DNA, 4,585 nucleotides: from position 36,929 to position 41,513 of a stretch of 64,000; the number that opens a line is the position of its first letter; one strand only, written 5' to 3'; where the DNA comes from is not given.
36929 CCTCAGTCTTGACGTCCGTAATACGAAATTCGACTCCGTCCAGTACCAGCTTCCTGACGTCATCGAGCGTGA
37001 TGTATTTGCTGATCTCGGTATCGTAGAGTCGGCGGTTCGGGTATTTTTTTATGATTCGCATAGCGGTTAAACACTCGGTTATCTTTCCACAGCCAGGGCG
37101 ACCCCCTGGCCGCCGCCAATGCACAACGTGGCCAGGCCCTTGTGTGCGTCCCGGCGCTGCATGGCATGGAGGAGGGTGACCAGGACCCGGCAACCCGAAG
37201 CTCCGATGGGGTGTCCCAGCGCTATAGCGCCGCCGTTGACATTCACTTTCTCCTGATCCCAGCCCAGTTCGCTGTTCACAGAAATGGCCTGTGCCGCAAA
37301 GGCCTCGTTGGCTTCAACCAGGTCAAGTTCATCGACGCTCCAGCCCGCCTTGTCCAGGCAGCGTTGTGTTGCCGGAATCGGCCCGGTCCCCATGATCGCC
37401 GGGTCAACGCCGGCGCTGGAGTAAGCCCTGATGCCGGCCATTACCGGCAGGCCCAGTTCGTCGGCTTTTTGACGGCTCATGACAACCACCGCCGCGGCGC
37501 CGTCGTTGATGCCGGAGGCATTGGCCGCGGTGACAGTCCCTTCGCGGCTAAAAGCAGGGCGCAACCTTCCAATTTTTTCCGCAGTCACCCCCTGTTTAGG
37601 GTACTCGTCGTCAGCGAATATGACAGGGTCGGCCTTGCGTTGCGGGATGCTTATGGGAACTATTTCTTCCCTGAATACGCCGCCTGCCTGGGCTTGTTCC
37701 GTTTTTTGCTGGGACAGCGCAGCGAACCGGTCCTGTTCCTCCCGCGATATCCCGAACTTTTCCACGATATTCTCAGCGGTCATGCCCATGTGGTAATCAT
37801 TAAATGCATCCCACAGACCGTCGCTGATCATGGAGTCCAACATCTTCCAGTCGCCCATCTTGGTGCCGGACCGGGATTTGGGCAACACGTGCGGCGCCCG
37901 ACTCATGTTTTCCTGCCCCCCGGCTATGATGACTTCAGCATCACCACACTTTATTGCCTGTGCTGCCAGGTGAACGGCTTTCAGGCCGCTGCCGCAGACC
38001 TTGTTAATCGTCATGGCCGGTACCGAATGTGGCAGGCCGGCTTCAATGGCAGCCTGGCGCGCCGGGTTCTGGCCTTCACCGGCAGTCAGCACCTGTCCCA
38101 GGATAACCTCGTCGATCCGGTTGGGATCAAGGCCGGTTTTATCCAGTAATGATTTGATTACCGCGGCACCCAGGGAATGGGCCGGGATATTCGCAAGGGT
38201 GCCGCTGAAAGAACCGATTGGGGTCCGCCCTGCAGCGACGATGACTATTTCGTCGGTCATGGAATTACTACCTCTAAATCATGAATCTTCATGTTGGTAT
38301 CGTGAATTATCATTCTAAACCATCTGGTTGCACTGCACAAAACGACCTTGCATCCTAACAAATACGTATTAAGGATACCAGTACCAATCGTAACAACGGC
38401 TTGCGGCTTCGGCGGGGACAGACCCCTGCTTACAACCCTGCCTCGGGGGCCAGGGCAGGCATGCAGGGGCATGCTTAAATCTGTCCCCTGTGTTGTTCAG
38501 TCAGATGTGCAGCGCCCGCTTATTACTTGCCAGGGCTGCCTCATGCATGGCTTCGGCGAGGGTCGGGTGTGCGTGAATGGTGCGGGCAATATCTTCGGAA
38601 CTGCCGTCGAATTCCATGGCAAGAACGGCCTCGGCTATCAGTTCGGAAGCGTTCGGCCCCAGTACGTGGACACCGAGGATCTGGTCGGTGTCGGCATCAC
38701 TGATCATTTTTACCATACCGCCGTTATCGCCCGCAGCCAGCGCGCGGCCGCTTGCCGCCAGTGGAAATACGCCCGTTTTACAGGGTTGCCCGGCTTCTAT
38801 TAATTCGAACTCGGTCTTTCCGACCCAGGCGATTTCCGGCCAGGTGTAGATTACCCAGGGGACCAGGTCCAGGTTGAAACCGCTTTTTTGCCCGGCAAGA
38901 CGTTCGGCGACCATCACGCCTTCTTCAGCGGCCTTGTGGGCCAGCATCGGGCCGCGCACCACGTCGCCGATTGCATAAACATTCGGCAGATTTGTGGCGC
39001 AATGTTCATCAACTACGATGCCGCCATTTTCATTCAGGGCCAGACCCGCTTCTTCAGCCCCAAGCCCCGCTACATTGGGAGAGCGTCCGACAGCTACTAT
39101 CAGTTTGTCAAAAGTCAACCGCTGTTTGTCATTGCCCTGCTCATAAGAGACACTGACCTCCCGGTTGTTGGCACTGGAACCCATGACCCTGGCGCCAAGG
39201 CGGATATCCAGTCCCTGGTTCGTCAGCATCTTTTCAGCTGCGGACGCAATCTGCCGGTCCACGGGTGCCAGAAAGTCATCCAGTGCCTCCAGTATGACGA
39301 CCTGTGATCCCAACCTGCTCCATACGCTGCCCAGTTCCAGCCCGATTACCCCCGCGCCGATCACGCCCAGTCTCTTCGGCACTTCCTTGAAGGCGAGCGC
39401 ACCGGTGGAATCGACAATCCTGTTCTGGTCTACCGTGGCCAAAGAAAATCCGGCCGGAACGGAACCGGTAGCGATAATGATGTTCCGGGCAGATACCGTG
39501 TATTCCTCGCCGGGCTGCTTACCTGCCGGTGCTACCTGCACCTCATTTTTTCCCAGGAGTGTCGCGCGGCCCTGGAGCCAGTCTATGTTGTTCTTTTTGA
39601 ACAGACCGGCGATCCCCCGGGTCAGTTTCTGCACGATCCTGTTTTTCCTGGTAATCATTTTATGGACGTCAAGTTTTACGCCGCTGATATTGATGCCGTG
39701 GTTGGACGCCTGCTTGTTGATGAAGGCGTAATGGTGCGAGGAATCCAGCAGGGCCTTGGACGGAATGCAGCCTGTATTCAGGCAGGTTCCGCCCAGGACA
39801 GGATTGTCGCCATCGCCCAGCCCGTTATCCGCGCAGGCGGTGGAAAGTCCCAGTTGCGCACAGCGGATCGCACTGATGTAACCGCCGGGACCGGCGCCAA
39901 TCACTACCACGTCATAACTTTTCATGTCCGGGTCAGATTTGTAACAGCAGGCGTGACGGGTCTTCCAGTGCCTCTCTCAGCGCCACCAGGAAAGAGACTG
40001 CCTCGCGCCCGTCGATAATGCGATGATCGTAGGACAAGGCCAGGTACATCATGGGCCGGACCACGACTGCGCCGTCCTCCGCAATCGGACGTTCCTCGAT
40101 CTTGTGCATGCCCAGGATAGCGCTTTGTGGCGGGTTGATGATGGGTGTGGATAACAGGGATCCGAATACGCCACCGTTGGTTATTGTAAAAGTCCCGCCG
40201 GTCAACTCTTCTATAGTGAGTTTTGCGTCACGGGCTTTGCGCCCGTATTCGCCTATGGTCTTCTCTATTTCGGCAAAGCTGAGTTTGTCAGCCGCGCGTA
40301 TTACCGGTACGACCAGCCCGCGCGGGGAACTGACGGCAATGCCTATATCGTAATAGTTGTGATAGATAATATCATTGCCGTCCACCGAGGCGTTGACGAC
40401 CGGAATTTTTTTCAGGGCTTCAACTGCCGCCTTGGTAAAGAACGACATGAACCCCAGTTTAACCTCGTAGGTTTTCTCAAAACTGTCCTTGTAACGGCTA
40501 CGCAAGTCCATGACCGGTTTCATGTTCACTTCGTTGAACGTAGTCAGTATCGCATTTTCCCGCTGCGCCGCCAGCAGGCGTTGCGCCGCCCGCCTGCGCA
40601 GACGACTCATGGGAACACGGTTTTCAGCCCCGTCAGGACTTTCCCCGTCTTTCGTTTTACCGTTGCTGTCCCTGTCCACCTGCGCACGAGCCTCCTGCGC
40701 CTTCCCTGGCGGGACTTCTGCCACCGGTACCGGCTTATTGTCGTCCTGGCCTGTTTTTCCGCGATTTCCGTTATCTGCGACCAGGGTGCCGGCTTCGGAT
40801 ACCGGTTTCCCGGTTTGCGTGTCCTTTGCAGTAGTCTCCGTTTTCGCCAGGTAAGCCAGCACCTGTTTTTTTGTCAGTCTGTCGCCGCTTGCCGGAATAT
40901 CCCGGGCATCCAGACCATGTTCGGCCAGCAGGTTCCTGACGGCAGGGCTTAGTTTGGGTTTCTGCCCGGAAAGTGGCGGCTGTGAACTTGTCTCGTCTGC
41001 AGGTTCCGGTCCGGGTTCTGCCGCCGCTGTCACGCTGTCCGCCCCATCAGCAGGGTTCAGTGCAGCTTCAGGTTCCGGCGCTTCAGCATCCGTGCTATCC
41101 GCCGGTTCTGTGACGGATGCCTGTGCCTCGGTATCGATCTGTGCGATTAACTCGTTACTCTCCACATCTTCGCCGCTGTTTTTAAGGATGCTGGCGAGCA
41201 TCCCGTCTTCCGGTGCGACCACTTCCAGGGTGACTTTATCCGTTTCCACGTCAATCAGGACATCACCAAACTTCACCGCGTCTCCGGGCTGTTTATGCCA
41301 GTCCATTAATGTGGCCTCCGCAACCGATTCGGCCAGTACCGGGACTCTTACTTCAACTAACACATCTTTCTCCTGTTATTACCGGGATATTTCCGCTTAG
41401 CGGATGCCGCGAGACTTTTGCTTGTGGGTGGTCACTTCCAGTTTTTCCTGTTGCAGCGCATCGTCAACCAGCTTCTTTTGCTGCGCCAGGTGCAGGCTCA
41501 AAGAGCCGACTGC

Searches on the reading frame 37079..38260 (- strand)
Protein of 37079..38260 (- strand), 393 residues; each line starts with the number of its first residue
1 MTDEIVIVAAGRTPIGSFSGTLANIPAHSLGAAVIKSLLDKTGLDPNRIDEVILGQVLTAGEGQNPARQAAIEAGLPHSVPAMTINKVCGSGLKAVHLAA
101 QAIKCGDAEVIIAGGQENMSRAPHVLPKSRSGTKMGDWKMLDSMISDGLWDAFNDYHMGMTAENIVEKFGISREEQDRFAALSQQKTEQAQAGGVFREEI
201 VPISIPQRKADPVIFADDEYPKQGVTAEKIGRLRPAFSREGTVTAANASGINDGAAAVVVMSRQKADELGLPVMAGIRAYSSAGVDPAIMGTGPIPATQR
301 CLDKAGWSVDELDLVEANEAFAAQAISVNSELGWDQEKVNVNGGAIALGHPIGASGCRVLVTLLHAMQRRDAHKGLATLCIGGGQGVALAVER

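Call 74: search_protein_families(library=pfam, proteins=[window:37079-38260:-], max_evalue=0.00001)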
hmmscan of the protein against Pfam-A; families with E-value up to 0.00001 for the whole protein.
window:37079-38260:- (393 aa): 3 families
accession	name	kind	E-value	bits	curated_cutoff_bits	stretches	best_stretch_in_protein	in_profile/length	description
PF00108.29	Thiolase_N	-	2.4e-109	365.2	26.4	1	5-263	1-259/260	Thiolase, N-terminal domain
PF02803.24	Thiolase_C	-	1.8e-53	179.8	27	1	272-393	2-123/123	Thiolase, C-terminal domain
PF00109.32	ketoacyl-synt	-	3.3e-07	30.6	20.8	1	81-120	166-205/252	Beta-ketoacyl synthase, N-terminal domain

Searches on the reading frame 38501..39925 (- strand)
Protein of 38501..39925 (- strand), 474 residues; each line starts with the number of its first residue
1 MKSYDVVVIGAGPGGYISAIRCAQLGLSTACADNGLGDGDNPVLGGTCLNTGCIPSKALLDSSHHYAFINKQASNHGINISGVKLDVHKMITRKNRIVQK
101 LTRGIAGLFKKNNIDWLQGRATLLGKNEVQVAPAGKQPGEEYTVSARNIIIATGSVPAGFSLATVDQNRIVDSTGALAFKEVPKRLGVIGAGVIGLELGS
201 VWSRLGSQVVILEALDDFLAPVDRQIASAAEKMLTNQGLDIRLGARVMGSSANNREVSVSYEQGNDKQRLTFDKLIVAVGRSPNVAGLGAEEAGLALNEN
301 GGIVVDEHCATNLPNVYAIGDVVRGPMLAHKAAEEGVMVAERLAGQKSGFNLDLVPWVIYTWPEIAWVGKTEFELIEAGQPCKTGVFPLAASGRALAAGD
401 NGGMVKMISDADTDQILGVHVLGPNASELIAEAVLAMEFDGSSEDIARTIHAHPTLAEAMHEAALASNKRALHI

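Call 74: search_protein_families(library=pfam, proteins=[window:38501-39925:-], max_evalue=0.00001)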
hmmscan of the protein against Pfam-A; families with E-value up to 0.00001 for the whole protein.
window:38501-39925:- (474 aa): 6 families
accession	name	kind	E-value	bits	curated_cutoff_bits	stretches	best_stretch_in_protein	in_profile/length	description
PF07992.20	Pyr_redox_2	-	4.1e-73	246.8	26.1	1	4-336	1-291/291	Pyridine nucleotide-disulphide oxidoreductase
PF02852.28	Pyr_redox_dim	-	5.2e-38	130.1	25.3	1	355-464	1-110/110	Pyridine nucleotide-disulphide oxidoreductase, dimerisation domain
PF00070.33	Pyr_redox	-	1.3e-15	58.1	22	1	185-260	1-78/82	Pyridine nucleotide-disulphide oxidoreductase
PF01134.28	GIDA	-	5.5e-08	32.7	22.1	1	5-156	1-151/391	Glucose inhibited division protein A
PF03486.20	HI0933_like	-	1.3e-07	31.7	50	0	225-305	110-187/244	HI0933-like protein Rossmann domain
PF13738.12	Pyr_redox_3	-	9.2e-07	28.8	30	0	143-320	122-305/305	Pyridine nucleotide-disulphide oxidoreductase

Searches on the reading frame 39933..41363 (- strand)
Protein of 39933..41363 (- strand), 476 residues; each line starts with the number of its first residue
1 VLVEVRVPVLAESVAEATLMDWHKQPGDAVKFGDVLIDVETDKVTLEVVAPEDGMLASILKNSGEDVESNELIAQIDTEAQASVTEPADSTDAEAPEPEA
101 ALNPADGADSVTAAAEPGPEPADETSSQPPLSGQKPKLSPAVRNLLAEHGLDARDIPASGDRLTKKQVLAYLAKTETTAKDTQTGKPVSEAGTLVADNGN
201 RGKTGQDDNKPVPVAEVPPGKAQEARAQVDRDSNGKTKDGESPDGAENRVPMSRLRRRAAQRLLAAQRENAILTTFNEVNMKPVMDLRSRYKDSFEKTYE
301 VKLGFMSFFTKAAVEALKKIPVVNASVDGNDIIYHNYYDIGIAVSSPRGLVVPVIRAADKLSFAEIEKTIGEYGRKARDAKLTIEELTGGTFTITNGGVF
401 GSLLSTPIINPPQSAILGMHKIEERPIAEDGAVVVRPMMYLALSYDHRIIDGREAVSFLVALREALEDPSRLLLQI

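Call 74: search_protein_families(library=pfam, proteins=[window:39933-41363:-], max_evalue=0.00001)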
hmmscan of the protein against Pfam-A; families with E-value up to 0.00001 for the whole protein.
window:39933-41363:- (476 aa): 2 families
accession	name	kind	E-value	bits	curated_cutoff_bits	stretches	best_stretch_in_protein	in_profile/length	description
PF00198.28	2-oxoacid_dh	-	6e-85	284.8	23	1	246-474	3-232/232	2-oxoacid dehydrogenases acyltransferase (catalytic domain)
PF00364.28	Biotin_lipoyl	-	4.5e-18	65.3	22.1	1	4-76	2-73/73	Biotin-requiring enzyme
